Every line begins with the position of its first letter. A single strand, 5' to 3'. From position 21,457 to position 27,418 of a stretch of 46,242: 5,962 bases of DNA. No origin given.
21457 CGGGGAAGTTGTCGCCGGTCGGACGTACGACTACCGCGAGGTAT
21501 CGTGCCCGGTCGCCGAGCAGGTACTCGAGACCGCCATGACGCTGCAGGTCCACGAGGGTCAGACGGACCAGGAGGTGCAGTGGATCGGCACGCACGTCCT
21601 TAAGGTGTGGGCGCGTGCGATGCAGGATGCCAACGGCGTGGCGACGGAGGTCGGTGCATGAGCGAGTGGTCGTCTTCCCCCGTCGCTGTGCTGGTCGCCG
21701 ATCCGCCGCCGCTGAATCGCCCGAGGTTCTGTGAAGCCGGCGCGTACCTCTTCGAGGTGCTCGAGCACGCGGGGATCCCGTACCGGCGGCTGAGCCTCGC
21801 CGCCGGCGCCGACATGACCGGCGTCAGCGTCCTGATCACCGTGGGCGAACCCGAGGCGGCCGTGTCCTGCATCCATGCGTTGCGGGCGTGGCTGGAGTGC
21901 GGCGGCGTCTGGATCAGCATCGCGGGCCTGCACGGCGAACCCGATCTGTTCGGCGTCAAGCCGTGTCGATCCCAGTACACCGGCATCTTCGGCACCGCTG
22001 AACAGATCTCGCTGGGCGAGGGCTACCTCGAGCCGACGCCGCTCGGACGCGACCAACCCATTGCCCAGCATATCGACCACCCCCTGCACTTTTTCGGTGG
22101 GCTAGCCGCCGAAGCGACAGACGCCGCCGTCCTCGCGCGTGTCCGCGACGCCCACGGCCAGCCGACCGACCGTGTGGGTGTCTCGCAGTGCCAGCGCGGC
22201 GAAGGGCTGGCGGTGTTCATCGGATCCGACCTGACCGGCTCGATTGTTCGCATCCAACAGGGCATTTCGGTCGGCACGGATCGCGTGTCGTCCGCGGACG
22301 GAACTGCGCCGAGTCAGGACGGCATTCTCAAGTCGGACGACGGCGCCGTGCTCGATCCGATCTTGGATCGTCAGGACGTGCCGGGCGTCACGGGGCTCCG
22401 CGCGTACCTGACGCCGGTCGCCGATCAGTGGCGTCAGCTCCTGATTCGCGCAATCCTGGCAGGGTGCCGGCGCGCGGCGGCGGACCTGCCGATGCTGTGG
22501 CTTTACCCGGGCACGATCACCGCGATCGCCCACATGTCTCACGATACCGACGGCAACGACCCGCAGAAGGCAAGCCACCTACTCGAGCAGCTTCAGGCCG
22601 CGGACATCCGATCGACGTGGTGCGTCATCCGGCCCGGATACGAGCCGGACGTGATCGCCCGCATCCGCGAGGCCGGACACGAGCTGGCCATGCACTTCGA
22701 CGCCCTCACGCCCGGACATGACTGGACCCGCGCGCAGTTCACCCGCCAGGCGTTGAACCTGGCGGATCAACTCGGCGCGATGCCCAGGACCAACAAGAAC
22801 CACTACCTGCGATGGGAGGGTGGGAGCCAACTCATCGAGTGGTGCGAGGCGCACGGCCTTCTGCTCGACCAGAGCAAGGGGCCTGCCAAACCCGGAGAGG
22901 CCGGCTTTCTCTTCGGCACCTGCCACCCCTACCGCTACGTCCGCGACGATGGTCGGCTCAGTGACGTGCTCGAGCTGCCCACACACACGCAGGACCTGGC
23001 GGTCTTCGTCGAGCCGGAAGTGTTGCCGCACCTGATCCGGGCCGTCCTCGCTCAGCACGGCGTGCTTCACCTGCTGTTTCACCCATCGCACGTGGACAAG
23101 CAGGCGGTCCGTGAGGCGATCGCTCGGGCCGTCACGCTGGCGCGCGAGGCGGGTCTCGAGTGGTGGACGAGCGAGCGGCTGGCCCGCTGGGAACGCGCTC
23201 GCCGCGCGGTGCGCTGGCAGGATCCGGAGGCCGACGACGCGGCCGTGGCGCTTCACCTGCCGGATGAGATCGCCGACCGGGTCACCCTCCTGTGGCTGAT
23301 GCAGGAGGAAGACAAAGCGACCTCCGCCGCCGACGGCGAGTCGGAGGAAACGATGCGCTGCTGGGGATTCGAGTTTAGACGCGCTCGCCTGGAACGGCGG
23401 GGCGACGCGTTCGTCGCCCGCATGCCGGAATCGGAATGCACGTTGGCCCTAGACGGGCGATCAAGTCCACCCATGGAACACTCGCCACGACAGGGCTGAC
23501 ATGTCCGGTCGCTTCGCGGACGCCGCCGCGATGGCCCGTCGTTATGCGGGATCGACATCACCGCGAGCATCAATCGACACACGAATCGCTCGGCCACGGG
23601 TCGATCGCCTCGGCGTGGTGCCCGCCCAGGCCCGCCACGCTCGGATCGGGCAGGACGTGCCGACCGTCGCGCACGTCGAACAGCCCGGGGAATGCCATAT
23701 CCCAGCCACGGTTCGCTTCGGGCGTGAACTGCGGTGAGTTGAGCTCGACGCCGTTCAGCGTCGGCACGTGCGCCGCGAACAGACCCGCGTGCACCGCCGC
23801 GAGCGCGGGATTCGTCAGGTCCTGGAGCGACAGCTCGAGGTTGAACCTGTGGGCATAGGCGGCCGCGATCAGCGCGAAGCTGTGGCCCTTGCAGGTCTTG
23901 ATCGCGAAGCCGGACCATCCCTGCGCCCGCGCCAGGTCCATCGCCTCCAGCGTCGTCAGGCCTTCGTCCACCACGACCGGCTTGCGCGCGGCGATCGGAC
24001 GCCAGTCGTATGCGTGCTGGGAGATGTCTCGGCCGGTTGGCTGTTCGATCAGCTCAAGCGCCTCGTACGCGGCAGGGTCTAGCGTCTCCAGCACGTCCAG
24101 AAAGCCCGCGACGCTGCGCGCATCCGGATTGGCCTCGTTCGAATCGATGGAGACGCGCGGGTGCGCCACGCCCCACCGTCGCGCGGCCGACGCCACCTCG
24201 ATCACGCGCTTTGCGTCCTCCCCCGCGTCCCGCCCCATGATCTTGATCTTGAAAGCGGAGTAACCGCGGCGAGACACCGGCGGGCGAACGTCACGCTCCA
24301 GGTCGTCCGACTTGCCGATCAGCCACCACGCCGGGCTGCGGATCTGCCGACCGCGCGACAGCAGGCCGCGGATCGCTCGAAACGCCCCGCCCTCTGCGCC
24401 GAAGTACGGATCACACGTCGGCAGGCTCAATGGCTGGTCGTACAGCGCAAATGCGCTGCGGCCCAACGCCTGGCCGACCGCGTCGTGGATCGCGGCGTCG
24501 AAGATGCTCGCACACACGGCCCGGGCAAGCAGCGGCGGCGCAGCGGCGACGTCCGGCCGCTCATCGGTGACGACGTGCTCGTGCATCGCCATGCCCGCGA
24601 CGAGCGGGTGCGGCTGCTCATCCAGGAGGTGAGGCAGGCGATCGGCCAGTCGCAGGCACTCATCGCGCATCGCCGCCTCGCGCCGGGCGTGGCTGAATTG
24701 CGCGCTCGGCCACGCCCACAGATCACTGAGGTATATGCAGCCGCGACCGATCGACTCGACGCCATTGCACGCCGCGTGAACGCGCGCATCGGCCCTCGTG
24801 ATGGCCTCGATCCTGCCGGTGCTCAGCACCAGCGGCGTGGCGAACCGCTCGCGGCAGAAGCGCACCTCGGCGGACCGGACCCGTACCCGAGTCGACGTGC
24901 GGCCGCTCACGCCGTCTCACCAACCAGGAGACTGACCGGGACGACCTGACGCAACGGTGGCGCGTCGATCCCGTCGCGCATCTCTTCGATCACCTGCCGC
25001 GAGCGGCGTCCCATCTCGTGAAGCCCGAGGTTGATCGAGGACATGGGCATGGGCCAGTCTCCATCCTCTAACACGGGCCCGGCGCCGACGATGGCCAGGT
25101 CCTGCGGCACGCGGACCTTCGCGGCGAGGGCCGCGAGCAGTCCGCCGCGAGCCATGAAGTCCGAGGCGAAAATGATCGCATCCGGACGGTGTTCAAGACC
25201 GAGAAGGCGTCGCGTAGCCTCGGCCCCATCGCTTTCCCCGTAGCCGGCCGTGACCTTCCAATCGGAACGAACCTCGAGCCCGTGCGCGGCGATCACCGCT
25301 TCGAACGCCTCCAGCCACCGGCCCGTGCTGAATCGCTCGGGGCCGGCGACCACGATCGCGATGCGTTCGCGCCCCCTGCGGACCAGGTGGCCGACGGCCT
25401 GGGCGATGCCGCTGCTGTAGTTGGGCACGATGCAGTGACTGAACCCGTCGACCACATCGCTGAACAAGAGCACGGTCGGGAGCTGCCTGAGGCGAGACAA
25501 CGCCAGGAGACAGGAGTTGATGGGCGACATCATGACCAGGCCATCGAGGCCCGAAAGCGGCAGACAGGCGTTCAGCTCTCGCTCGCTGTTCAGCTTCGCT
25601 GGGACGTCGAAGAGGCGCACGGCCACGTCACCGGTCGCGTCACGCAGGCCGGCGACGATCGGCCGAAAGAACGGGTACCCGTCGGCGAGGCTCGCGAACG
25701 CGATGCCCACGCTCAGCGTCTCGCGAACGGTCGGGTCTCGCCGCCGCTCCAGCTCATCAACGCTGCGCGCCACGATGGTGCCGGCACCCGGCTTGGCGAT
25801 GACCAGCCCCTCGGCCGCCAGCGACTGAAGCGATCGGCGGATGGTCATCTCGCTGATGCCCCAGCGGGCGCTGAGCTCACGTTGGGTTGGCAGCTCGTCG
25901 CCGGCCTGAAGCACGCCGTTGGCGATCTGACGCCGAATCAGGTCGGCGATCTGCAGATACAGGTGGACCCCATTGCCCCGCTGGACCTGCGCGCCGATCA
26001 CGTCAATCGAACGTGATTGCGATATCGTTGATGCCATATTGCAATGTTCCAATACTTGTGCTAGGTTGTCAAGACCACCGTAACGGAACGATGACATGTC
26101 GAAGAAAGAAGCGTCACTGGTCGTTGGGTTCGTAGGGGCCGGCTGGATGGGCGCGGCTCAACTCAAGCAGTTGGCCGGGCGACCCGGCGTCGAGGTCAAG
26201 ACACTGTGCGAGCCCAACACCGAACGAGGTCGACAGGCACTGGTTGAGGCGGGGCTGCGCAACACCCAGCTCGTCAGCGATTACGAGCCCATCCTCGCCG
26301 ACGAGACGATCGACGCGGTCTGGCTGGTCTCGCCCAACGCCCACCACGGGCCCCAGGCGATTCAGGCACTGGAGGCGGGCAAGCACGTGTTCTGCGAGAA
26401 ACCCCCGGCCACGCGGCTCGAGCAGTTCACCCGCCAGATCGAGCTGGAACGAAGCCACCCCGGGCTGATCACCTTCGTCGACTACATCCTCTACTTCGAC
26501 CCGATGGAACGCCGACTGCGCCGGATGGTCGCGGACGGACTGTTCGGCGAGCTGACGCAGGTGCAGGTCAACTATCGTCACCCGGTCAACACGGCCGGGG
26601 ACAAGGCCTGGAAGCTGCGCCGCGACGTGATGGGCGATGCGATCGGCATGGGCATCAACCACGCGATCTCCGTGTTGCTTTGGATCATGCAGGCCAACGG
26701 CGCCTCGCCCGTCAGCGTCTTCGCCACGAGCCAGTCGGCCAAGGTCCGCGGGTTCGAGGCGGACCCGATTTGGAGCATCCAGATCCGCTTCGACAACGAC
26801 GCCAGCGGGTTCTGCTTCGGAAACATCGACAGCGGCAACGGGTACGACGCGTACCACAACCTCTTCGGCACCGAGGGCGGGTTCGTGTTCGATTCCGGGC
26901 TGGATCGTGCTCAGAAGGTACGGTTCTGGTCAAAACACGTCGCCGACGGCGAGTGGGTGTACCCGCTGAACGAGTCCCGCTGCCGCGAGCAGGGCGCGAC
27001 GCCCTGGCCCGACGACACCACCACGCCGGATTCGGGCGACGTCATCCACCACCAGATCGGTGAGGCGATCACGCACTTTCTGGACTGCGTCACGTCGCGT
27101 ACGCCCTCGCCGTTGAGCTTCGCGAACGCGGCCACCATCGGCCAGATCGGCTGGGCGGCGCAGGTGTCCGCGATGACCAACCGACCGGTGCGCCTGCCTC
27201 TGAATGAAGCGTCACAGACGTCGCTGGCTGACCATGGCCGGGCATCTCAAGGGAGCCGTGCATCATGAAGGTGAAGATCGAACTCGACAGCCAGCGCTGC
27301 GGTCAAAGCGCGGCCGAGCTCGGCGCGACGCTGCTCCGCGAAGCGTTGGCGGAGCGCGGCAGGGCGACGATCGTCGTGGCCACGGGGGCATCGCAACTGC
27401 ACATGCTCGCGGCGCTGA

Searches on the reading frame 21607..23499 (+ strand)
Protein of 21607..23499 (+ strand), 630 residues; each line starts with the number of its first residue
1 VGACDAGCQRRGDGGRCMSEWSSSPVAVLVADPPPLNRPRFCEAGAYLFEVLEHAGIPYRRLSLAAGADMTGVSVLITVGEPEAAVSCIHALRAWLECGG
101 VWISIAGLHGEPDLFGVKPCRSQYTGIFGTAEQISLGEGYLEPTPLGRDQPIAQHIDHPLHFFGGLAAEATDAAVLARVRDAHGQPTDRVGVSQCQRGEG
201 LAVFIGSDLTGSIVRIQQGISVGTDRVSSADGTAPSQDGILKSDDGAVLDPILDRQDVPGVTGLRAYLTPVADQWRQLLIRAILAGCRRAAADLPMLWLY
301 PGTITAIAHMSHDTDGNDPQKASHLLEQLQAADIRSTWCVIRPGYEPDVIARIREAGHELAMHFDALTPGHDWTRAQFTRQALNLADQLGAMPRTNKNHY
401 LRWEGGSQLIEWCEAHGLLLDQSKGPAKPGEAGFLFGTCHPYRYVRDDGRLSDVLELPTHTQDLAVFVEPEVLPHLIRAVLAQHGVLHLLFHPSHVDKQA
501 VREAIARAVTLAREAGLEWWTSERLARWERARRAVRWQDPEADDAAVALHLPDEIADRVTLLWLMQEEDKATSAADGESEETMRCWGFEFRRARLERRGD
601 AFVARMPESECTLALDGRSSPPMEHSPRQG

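Call 5: search_protein_families(library=pfam, proteins=[window:21607-23499:+], max_evalue=0.01)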
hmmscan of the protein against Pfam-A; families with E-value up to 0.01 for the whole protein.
window:21607-23499:+ (630 aa): 1 family
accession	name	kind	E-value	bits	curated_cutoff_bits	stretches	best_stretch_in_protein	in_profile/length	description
PF01522.26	Polysacc_deac_1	-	0.00056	20.3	23.1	1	317-407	17-107/124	Polysaccharide deacetylase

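Call 50: search_protein_families(library=ncbifam, proteins=[window:21607-23499:+], max_evalue=0.001)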
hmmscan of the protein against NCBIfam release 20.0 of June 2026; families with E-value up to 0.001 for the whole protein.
window:21607-23499:+ (630 aa): 0 families

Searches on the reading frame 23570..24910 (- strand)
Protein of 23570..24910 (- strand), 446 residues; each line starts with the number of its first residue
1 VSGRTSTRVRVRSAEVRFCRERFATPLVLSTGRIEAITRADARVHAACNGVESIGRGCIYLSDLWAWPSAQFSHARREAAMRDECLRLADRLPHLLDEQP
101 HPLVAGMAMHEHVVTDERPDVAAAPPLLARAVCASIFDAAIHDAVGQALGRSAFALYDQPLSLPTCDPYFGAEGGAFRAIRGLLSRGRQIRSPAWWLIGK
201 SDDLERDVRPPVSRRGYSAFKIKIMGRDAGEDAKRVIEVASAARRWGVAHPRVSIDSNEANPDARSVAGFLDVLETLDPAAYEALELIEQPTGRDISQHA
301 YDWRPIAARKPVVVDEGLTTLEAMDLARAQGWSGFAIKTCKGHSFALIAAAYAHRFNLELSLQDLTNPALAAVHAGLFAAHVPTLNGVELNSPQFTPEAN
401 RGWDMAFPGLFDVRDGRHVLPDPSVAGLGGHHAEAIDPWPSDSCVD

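Call 5: search_protein_families(library=pfam, proteins=[window:23570-24910:-], max_evalue=0.01)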
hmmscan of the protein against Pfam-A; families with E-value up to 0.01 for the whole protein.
window:23570-24910:- (446 aa): 1 family
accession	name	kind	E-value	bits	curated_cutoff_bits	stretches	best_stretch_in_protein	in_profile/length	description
PF13378.12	MR_MLE_C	-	9.5e-13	48.8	29.4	1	206-429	4-212/219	Enolase C-terminal domain-like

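Call 26: search_solved_structures(query=window:23570-24910:-, max_evalue=0.00001)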
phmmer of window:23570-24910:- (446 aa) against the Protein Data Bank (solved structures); distinct sequences matched with E-value up to 0.00001: 1.
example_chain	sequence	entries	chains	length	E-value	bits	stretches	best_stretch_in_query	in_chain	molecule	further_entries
2chr_A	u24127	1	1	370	5.3e-06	28.9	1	191-342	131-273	CHLOROMUCONATE CYCLOISOMERASE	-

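Call 50: search_protein_families(library=ncbifam, proteins=[window:23570-24910:-], max_evalue=0.001)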
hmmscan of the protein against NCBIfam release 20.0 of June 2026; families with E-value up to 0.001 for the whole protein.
window:23570-24910:- (446 aa): 1 family
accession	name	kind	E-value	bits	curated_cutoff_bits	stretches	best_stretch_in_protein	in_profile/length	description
TIGR02534.1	mucon_cyclo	subfamily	6.1e-08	32.1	334.95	1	208-362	149-294/368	muconate/chloromuconate family cycloisomerase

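Call 89: search_solved_structures(query=A5, max_evalue=0.001)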
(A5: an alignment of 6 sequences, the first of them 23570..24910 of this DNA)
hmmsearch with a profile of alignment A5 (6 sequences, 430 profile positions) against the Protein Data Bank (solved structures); distinct sequences matched with E-value up to 0.001: 37.
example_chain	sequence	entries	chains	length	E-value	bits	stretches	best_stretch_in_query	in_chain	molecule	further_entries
2p88_A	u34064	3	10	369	1.2e-13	54.2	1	163-383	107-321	Mandelate racemase/muconate lactonizing enzyme family protein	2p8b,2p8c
1wuf_A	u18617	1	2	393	2.4e-13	53.2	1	167-374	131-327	hypothetical protein lin2664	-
3s5s_A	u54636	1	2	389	1.3e-12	50.8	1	193-385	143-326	Mandelate racemase/muconate lactonizing enzyme family protein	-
3u9i_A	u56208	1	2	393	2e-12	50.2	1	187-375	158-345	Mandelate racemase/muconate lactonizing enzyme, C-terminal domain protein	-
3ct2_A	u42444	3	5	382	4.8e-12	48.9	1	175-352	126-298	Muconate cycloisomerase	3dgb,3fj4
4m0x_A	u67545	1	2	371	3.6e-11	46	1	174-362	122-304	Chloromuconate cycloisomerase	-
3i4k_A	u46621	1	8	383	5.3e-11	45.5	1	154-373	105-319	Muconate lactonizing enzyme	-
2zc8_A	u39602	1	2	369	2.1e-10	43.5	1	195-382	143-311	N-acylamino acid racemase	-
1jpm_A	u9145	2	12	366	4e-09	39.3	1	177-374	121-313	L-Ala-D/L-Glu Epimerase | similar to chloromuconate cycloisomerase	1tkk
2chr_A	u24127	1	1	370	4.4e-09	39.1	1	175-352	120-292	CHLOROMUCONATE CYCLOISOMERASE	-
3muc_A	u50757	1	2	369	4.8e-09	39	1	175-352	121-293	PROTEIN (MUCONATE CYCLOISOMERASE)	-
1bkh_A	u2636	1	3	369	4.8e-09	39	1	175-352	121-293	MUCONATE LACTONIZING ENZYME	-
2muc_A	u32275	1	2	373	5e-09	39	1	175-352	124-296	PROTEIN (MUCONATE CYCLOISOMERASE)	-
1muc_A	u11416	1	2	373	5e-09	39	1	175-352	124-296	MUCONATE LACTONIZING ENZYME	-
1f9c_A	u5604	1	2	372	1.2e-08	37.7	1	175-352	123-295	PROTEIN (MUCONATE CYCLOISOMERASE I)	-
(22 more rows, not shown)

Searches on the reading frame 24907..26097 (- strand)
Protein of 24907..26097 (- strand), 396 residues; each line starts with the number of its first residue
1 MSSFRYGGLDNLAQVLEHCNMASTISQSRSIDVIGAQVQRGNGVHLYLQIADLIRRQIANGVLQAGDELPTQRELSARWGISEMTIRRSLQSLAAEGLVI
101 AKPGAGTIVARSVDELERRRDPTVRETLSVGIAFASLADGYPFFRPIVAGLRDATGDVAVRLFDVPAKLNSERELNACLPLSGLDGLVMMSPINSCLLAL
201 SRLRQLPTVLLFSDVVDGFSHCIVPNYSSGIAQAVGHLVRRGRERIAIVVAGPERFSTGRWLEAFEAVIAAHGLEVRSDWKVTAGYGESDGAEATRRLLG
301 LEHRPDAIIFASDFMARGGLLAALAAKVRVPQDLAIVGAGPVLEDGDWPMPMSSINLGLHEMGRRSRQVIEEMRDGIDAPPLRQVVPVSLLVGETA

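Call 5: search_protein_families(library=pfam, proteins=[window:24907-26097:-], max_evalue=0.01)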
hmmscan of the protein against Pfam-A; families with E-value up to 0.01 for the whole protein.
window:24907-26097:- (396 aa): 11 families
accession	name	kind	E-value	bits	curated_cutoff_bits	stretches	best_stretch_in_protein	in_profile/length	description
PF13377.12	Peripla_BP_3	-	7.7e-21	75.3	26.5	1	235-395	1-166/167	Periplasmic binding protein-like domain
PF00392.27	GntR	-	4.8e-20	71.4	27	1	46-109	1-64/64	Bacterial regulatory proteins, gntR family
PF00532.27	Peripla_BP_1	-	1.3e-11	45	22.2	1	140-334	12-213/281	Periplasmic binding proteins and sugar binding domain of LacI family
PF25213.1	HVO_A0261_N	-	4.4e-05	23.7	35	1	50-116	4-77/86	HVO_A0261 N-terminal domain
PF08220.18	HTH_DeoR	-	6.2e-05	23.1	21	1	73-100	18-45/57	DeoR-like helix-turn-helix domain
PF12802.13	MarR_2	-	0.0013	19.2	27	1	65-103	17-54/61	MarR family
PF13407.12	Peripla_BP_4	-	0.0014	18.7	35.1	1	241-340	120-217/258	Periplasmic binding protein domain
PF13545.12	HTH_Crp_2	-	0.0015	18.9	27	1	69-118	21-69/70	Crp-like helix-turn-helix domain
PF08279.18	HTH_11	-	0.0016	18.7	25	1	70-106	16-53/55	HTH domain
PF13412.12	HTH_24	-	0.0034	17.4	21.9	1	71-99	19-47/48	Winged helix-turn-helix DNA-binding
PF02082.26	Rrf2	-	0.0084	16.7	30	0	65-111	19-67/132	Iron-dependent Transcriptional regulator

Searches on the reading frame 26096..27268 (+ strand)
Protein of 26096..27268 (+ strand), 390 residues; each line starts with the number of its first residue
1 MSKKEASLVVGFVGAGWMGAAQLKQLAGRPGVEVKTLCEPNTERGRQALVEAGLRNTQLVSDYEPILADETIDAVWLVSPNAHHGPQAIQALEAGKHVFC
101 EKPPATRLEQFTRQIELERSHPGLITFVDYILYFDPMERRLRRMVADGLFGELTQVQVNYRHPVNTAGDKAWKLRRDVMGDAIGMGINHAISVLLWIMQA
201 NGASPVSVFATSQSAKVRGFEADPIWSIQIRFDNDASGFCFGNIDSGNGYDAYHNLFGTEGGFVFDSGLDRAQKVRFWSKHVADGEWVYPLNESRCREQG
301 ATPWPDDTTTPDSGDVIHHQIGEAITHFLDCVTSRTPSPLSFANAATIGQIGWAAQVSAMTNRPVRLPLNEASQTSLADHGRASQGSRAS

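Call 5: search_protein_families(library=pfam, proteins=[window:26096-27268:+], max_evalue=0.01)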
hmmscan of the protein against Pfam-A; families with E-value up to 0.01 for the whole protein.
window:26096-27268:+ (390 aa): 3 families
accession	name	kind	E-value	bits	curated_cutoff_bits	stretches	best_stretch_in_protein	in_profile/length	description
PF01408.29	GFO_IDH_MocA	-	5.5e-23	82.4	24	1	10-123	3-114/120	Oxidoreductase family, NAD-binding Rossmann fold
PF22725.1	GFO_IDH_MocA_C3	-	1.8e-13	51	27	1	139-263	2-123/124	GFO/IDH/MocA C-terminal domain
PF02894.22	GFO_IDH_MocA_C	-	1e-05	25.9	22.9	1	142-367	1-218/218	Oxidoreductase family, C-terminal alpha/beta domain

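Call 50: search_protein_families(library=ncbifam, proteins=[window:26096-27268:+], max_evalue=0.001)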
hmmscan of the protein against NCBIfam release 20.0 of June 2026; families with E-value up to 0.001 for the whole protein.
window:26096-27268:+ (390 aa): 9 families
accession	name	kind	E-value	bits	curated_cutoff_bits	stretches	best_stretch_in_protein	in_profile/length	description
TIGR04380.1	myo_inos_iolG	equivalog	9.7e-29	100.3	355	1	9-281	3-266/330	inositol 2-dehydrogenase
NF052679.1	InsChiInosDhIolG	equivalog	4.4e-19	68.7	540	1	8-213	3-200/343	bifunctional inositol 2-dehydrogenase/D-chiro-inositol 1-dehydrogenase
NF041392.1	XylDh_Gfo6_Halo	equivalog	2.3e-17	62.8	350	1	8-265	17-275/350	D-xylose 1-dehydrogenase Gfo6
NF040723.1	UDP-GlcNAcDh_Arch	equivalog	6.5e-16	58.7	450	1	9-239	2-212/302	UDP-N-acetylglucosamine 3-dehydrogenase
NF052479.1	LevoglcsnDh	equivalog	1.6e-14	53.4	650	1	8-196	4-200/386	levoglucosan dehydrogenase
NF058563.1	BT_2159_fam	equivalog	7.1e-13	48.3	650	1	10-261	3-246/350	disaccharide 3-dehydrogenase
NF008607.0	PRK11579.1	subfamily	3.4e-11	42.7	330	1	8-159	5-151/346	oxidoreductase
NF007574.0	PRK10206.1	equivalog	1.1e-05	24.7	352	1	58-161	52-154/345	oxidoreductase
NF058561.1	BT_2158_fam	equivalog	1.2e-05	24.2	750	1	10-104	38-129/487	glycoside 3-dehydrogenase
